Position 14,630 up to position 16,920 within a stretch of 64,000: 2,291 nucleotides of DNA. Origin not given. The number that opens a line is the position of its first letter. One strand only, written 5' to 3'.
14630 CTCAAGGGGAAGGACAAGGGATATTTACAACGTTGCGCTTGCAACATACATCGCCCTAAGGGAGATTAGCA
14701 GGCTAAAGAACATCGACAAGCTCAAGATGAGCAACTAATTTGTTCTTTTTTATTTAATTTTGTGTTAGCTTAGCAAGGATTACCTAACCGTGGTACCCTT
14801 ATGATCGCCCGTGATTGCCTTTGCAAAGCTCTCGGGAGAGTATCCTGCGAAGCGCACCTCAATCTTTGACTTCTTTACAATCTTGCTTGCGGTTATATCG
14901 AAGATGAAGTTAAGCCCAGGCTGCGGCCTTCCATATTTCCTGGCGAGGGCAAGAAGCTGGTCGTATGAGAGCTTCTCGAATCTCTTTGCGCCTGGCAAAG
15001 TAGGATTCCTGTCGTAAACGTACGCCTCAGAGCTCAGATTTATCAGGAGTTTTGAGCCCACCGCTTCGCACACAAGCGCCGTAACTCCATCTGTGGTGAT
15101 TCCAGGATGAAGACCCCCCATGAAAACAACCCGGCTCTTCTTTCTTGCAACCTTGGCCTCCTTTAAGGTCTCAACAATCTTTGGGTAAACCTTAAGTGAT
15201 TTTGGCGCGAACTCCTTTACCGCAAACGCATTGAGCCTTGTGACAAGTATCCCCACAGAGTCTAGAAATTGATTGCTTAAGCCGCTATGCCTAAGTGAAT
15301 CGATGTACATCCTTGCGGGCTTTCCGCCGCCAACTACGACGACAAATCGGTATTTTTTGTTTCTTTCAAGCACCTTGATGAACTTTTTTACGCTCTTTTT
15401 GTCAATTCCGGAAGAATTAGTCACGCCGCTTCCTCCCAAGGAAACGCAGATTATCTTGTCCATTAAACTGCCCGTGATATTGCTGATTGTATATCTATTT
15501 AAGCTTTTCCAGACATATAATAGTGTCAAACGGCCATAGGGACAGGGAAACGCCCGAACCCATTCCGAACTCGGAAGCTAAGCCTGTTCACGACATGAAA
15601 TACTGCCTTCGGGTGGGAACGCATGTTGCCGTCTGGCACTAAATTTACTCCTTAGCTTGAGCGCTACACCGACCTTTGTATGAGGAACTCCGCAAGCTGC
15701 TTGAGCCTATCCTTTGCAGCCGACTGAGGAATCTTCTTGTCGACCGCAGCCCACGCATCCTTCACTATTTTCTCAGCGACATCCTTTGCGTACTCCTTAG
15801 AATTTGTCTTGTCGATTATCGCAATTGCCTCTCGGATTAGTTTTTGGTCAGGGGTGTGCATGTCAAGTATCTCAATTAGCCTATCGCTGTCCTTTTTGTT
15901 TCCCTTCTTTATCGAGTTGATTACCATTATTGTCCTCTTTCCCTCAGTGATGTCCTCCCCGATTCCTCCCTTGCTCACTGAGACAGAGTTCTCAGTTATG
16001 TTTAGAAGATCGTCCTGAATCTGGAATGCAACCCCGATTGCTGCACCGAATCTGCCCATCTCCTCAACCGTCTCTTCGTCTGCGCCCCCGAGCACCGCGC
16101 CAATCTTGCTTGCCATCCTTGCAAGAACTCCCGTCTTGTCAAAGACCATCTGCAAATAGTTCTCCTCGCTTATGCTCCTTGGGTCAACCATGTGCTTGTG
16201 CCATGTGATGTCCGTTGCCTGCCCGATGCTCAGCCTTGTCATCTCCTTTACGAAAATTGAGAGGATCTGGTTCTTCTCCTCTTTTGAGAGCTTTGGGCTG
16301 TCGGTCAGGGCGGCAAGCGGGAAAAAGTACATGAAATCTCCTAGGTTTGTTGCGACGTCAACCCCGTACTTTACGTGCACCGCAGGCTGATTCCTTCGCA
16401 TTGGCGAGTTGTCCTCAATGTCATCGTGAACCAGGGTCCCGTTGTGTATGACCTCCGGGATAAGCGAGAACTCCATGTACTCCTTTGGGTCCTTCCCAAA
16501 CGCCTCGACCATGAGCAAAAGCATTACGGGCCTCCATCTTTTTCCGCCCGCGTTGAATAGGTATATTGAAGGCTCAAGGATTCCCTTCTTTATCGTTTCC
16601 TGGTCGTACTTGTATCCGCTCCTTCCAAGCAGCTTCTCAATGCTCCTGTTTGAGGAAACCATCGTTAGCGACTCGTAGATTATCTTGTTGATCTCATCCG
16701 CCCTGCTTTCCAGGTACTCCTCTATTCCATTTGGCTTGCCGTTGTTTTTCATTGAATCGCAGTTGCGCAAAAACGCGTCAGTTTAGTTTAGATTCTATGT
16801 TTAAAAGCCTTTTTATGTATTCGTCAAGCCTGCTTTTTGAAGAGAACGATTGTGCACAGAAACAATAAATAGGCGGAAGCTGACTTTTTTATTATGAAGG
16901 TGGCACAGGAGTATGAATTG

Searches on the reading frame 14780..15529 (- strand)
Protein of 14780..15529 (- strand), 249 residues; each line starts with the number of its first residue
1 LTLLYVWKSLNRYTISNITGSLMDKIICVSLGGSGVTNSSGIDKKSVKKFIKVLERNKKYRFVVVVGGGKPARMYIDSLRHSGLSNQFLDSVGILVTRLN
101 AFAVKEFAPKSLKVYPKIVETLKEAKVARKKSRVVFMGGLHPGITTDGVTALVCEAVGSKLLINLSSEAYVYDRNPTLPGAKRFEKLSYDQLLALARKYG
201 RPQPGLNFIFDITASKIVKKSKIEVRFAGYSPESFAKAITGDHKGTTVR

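Call 7: search_protein_families(library=pfam, proteins=[window:14780-15529:-], max_evalue=0.01)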
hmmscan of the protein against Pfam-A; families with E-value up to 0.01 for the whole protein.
window:14780-15529:- (249 aa): 1 family
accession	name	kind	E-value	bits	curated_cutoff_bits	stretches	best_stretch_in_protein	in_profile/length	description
PF00696.33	AA_kinase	-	3.7e-17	63.3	24.9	1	26-227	2-232/234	Amino acid kinase family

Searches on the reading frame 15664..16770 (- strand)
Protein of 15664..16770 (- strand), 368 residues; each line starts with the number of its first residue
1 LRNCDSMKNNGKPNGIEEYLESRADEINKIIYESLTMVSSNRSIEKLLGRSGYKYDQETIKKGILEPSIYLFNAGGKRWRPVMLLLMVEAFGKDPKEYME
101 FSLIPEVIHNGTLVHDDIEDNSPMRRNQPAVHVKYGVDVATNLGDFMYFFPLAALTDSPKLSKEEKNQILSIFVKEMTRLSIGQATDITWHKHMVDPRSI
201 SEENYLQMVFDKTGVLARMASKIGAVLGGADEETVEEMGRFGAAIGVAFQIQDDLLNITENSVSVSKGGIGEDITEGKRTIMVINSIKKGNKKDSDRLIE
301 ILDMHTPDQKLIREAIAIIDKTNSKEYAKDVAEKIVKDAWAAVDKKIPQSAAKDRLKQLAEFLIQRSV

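Call 7: search_protein_families(library=pfam, proteins=[window:15664-16770:-], max_evalue=0.01)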
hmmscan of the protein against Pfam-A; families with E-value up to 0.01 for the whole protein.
window:15664-16770:- (368 aa): 1 family
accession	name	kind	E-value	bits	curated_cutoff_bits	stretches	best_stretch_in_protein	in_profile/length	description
PF00348.22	polyprenyl_synt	-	4.7e-65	219.7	27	1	64-318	4-250/251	Polyprenyl synthetase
